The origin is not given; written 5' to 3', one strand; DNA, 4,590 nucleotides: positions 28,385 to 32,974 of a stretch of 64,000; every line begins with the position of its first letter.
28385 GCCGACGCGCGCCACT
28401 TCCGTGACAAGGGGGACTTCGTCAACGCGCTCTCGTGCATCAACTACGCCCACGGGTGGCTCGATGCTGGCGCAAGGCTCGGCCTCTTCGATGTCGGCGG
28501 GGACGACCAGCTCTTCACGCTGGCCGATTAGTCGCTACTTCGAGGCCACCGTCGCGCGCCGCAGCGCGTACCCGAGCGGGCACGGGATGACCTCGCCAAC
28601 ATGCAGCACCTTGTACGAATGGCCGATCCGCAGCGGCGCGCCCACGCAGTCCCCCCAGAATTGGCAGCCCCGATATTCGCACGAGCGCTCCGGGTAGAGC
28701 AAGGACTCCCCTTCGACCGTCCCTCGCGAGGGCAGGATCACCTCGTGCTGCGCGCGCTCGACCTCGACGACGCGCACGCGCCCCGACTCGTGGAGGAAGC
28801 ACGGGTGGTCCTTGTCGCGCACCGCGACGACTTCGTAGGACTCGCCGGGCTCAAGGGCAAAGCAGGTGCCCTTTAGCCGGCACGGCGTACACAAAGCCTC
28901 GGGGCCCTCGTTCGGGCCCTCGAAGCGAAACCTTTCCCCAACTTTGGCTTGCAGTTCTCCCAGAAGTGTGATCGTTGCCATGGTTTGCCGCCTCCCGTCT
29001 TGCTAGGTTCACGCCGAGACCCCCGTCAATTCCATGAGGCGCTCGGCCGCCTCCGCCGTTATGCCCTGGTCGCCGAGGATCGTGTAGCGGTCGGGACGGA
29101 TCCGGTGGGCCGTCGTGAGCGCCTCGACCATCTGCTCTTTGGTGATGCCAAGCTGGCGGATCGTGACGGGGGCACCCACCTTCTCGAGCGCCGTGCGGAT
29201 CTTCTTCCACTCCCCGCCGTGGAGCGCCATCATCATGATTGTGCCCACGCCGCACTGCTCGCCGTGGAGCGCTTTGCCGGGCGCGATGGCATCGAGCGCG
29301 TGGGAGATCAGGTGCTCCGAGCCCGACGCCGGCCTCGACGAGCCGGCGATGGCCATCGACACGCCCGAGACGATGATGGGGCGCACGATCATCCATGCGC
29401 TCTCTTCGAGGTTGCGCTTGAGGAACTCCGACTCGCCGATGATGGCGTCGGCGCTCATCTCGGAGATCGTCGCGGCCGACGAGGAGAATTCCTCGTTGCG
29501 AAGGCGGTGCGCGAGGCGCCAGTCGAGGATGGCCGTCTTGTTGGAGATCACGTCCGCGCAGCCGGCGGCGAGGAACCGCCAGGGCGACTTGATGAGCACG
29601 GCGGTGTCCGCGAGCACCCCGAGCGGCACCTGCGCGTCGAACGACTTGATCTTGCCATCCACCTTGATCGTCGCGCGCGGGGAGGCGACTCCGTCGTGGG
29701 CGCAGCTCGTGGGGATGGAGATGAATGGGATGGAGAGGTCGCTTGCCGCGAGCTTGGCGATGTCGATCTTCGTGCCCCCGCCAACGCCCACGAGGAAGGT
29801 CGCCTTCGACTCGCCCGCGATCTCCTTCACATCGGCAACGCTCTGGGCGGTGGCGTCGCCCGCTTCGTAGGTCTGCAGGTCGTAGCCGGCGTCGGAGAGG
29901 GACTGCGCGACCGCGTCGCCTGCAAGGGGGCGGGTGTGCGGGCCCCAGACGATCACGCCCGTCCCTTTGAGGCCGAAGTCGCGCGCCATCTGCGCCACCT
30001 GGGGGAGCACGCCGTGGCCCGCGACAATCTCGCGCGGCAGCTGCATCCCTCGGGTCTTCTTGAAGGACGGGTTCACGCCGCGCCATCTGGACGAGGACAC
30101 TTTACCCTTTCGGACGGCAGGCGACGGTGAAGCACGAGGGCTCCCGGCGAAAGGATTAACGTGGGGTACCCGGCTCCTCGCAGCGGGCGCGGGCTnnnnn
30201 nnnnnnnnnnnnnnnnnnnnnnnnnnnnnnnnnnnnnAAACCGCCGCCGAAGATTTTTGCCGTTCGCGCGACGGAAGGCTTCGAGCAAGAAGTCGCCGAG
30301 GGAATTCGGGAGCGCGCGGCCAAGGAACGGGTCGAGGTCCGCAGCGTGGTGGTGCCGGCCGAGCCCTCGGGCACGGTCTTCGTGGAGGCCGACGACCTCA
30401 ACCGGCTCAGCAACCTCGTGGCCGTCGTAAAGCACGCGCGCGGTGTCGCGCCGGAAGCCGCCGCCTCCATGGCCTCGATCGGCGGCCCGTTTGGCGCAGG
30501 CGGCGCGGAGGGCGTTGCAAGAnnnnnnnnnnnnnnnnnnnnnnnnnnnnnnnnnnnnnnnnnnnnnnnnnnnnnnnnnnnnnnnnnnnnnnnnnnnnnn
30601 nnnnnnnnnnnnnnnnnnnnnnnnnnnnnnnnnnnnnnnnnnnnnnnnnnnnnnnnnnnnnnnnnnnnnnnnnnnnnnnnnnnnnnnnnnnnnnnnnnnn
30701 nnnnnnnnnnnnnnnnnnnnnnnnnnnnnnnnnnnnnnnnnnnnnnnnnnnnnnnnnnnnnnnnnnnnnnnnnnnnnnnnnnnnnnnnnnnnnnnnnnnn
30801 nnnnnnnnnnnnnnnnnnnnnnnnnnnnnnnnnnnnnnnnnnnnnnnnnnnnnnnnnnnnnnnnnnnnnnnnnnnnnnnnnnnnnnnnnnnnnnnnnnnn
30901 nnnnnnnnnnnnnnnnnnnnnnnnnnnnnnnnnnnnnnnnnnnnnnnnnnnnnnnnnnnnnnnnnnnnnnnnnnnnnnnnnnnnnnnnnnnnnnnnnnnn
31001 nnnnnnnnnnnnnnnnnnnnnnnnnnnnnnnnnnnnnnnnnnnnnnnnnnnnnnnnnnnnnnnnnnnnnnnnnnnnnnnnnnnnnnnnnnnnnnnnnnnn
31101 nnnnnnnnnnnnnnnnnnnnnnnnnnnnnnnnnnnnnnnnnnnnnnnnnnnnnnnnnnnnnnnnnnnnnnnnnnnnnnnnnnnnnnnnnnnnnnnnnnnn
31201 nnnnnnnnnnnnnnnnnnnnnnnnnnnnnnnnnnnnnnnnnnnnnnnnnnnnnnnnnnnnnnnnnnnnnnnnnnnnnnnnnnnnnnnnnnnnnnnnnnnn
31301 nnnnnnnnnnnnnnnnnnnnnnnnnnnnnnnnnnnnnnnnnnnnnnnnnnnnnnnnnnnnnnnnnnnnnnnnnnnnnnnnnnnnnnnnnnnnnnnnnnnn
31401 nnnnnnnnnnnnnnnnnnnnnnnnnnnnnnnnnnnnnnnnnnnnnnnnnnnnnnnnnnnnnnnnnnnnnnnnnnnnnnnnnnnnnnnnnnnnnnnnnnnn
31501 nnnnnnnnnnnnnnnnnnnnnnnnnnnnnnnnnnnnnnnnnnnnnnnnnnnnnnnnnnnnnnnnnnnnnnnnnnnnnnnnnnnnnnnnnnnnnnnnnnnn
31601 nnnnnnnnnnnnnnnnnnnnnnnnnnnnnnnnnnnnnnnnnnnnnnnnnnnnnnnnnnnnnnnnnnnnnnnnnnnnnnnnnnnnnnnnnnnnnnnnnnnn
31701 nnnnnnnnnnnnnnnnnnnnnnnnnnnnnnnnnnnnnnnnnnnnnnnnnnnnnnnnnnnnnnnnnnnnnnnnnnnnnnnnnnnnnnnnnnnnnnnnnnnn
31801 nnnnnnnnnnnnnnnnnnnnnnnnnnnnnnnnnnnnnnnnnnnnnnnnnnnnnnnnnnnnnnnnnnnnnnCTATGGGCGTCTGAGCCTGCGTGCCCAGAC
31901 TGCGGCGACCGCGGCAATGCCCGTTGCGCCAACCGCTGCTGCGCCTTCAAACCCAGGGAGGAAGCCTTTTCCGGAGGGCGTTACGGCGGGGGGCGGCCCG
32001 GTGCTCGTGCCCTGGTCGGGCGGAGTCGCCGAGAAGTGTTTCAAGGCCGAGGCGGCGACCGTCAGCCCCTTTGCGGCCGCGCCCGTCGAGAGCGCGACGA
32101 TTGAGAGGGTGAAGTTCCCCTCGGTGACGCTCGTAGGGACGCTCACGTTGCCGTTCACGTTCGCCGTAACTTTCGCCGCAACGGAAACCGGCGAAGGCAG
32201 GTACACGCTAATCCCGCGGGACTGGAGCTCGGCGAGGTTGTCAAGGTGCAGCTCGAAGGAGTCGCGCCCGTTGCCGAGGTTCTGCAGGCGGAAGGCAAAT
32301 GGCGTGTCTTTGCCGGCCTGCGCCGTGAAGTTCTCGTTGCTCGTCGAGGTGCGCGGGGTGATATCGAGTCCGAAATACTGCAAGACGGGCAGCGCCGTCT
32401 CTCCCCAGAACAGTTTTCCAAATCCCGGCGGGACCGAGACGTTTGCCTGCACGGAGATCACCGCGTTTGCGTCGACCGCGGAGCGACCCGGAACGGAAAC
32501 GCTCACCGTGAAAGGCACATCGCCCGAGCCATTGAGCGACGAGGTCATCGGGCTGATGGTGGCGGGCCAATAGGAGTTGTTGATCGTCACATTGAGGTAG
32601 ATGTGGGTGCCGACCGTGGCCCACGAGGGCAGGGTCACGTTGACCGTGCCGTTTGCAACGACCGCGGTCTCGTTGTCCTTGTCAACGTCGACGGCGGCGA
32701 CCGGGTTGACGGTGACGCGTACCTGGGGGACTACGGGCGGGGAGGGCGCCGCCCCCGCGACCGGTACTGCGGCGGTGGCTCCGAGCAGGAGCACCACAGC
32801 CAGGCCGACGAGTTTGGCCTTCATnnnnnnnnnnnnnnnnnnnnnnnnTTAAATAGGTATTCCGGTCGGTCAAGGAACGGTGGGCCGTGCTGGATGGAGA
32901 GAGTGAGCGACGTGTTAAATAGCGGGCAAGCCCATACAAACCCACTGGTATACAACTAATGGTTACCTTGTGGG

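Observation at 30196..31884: Membrane-anchored Spt5/NusG paralog: NGN domain fused to a DUF63 polytopic membrane protein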

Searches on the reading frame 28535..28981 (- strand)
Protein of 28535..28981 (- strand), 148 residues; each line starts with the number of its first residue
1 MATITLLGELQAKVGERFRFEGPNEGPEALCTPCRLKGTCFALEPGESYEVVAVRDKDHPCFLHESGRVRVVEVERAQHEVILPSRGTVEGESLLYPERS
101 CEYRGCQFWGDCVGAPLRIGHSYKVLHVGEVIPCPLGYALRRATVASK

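Call 66: search_protein_families(library=ncbifam, proteins=[window:28535-28981:-], max_evalue=0.01)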
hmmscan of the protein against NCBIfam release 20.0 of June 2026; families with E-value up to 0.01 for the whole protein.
window:28535-28981:- (148 aa): 1 family
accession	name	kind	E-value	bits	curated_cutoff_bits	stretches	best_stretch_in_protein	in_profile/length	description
NF002253.0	PRK01177.1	equivalog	3.2e-25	88.5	166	1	1-94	1-90/143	hypothetical protein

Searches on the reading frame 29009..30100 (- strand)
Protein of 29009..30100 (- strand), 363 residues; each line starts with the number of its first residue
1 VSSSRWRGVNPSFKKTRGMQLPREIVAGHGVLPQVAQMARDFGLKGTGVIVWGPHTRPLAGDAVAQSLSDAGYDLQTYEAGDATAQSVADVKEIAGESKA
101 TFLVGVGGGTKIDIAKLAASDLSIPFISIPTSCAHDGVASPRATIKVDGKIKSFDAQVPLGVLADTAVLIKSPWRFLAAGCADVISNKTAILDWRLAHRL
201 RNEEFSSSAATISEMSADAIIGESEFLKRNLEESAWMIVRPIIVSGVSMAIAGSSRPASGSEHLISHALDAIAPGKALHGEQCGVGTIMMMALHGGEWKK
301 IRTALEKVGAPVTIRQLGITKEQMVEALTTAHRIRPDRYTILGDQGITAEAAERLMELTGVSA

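Call 66: search_protein_families(library=ncbifam, proteins=[window:29009-30100:-], max_evalue=0.01)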
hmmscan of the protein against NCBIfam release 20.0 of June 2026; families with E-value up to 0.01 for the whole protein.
window:29009-30100:- (363 aa): 11 families
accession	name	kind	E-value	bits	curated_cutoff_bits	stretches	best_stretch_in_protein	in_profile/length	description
NF002022.0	PRK00843.1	equivalog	2.2e-143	477.5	413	1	13-361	2-349/350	NAD(P)-dependent glycerol-1-phosphate dehydrogenase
NF006941.0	PRK09423.1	subfamily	1.2e-28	100.1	336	1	17-333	3-328/367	glycerol dehydrogenase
NF053832.1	GlycoaldRedHalo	equivalog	5.7e-22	78.3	550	1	18-331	4-326/363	glycolaldehyde reductase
NF047954.1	PrpdilGlycDhGldA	equivalog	4.2e-17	62.4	700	1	19-324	5-319/365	bifunctional L-1,2-propanediol dehydrogenase/glycerol dehydrogenase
NF007880.0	PRK10586.1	equivalog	8.6e-09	34.8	429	1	81-317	69-314/362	oxidoreductase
TIGR01357.1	aroB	equivalog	5.3e-07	29.1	305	1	32-227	10-213/344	3-dehydroquinate synthase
NF041822.1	daptide_DH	equivalog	1.9e-05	23.7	300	1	62-119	18-74/363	daptide-type RiPP biosynthesis dehydogenase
NF050025.1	SulfAcetaldRedSarD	equivalog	5.4e-05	22.2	700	1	24-120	10-108/385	sulfoacetaldehyde reductase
NF053866.1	CholDhdGbsBBac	equivalog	0.00015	20.5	550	1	14-116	7-111/392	choline dehydrogenase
NF010627.0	PRK14021.1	equivalog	0.00017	20.1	565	1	22-289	188-456/542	bifunctional shikimate kinase/3-dehydroquinate synthase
NF041833.1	Fe_ADH_ErcA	equivalog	0.00047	19.4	550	1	23-116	9-104/382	alcohol dehydrogenase-like regulatory protein ErcA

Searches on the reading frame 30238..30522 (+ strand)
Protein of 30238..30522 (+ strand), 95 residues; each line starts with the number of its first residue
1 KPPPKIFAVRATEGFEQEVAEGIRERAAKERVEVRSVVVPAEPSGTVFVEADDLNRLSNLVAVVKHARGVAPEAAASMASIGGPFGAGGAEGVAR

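Call 25: find_homologous_proteins(query=A2, max_evalue=0.001)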
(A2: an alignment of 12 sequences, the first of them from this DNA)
Query A2 (12 sequences) (95 aa, profile of the alignment): 131 proteins with E <= 0.001 among 4458 candidates; the best 120 are listed.
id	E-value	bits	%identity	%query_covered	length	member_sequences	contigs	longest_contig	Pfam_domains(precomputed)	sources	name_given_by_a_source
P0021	4.8e-13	67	41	73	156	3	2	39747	PF03439.19,PF00467.36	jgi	jgi:transcriptional antiterminator NusG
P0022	6.2e-13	66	42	71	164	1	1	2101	PF03439.19,PF00467.36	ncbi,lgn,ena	-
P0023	8.4e-13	66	45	69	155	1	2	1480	PF03439.19,PF00467.36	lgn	-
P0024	1.1e-12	66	40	71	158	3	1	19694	PF03439.19,PF00467.36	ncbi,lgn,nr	ncbi:MAG: transcription elongation factor Spt5 [Candidatus Hodarchaeaceae archaeon]|nr:transcription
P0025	1.3e-12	65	35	68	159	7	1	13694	PF03439.19,PF00467.36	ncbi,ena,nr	ncbi:MAG: transcription elongation factor Spt5 [Euryarchaeota archaeon]|nr:transcription elongation 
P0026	5.7e-12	63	38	75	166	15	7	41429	PF03439.19,PF00467.36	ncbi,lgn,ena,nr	ncbi:transcription elongation factor Spt5 [Candidatus Bathyarchaeota archaeon]|nr:transcription elon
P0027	6.7e-12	63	44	69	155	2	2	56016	PF03439.19,PF00467.36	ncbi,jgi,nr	ncbi:MAG: transcription elongation factor Spt5 [Methanobacteriota archaeon]|jgi:transcriptional anti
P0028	9.9e-12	63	30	83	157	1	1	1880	PF03439.19,PF00467.36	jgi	jgi:transcriptional antiterminator NusG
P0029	1.1e-11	62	40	71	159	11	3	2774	PF03439.19,PF00467.36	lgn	-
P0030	1.3e-11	62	39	71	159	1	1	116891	PF03439.19,PF00467.36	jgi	jgi:transcriptional antiterminator NusG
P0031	1.3e-11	62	39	71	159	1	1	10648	PF03439.19,PF00467.36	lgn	-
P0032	1.4e-11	62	38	67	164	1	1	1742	PF03439.19,PF00467.36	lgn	-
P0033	1.4e-11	62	39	71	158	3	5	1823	PF03439.19,PF00467.36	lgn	-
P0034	1.6e-11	62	-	-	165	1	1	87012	PF03439.19,PF00467.36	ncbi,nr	ncbi:transcription elongation factor Spt5 [archaeon SCG-AAA382B04]|nr:transcription elongation facto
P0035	1.9e-11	62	36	80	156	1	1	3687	PF03439.19,PF00467.36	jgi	-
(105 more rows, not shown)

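Call 34: search_solved_structures(query=A2, max_evalue=0.01, show_alignments=3)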
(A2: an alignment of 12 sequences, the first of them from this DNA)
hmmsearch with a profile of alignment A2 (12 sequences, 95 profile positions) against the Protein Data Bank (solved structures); distinct sequences matched with E-value up to 0.01: 7.
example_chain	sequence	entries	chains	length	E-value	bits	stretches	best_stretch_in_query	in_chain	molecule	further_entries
3lpe_A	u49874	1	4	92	5.2e-14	55.4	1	5-72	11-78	Putative transcription antitermination protein nusG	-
3ewg_A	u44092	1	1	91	9.4e-14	54.5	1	6-72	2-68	Putative transcription antitermination protein nusG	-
4zn1_A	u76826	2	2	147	2.3e-13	53.3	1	6-72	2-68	Transcription elongation factor Spt5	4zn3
3p8b_B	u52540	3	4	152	1.8e-11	47.2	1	4-72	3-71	Transcription antitermination protein nusG | Transcription elongation factor Spt5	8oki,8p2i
3qqc_D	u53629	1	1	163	2e-11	47.1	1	4-72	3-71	Transcription antitermination protein nusG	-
9bct_G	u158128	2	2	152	7.4e-08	35.6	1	2-71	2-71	Transcription elongation factor Spt5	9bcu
3h7h_B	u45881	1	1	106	0.00053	23.3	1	3-52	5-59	Transcription elongation factor SPT5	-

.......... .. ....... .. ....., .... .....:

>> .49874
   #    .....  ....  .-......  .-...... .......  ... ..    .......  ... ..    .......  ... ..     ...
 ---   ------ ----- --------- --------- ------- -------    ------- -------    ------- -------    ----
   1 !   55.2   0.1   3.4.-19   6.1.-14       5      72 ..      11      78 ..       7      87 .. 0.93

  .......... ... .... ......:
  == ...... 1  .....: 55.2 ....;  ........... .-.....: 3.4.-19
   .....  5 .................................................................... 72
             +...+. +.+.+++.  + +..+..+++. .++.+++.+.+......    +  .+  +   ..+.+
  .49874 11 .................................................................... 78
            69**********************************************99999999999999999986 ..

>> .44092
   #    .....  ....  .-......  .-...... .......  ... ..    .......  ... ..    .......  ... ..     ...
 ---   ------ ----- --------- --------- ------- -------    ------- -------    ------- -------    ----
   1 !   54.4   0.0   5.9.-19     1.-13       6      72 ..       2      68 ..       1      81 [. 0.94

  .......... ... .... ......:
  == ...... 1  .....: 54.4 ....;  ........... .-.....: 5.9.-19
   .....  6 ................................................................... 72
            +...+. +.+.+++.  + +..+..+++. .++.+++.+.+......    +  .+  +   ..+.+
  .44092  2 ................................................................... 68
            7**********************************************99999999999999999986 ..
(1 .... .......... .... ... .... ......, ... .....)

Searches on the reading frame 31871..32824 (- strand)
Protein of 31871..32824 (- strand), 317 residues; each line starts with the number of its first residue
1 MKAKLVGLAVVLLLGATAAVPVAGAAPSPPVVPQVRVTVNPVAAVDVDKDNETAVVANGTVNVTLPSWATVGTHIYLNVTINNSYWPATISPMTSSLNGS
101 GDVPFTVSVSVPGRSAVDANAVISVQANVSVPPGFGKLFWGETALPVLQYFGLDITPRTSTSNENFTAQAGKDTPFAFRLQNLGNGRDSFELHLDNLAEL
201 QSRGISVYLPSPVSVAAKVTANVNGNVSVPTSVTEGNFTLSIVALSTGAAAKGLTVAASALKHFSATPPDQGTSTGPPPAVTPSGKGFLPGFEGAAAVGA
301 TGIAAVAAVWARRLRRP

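Call 66: search_protein_families(library=ncbifam, proteins=[window:31871-32824:-], max_evalue=0.01)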
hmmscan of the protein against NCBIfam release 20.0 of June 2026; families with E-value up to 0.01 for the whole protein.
window:31871-32824:- (317 aa): 1 family
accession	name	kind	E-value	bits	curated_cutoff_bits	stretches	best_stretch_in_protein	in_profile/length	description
NF041740.1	choice_anch_T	equivalog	5.1e-25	88.1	70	1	11-252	5-245/259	choice-of-anchor T family protein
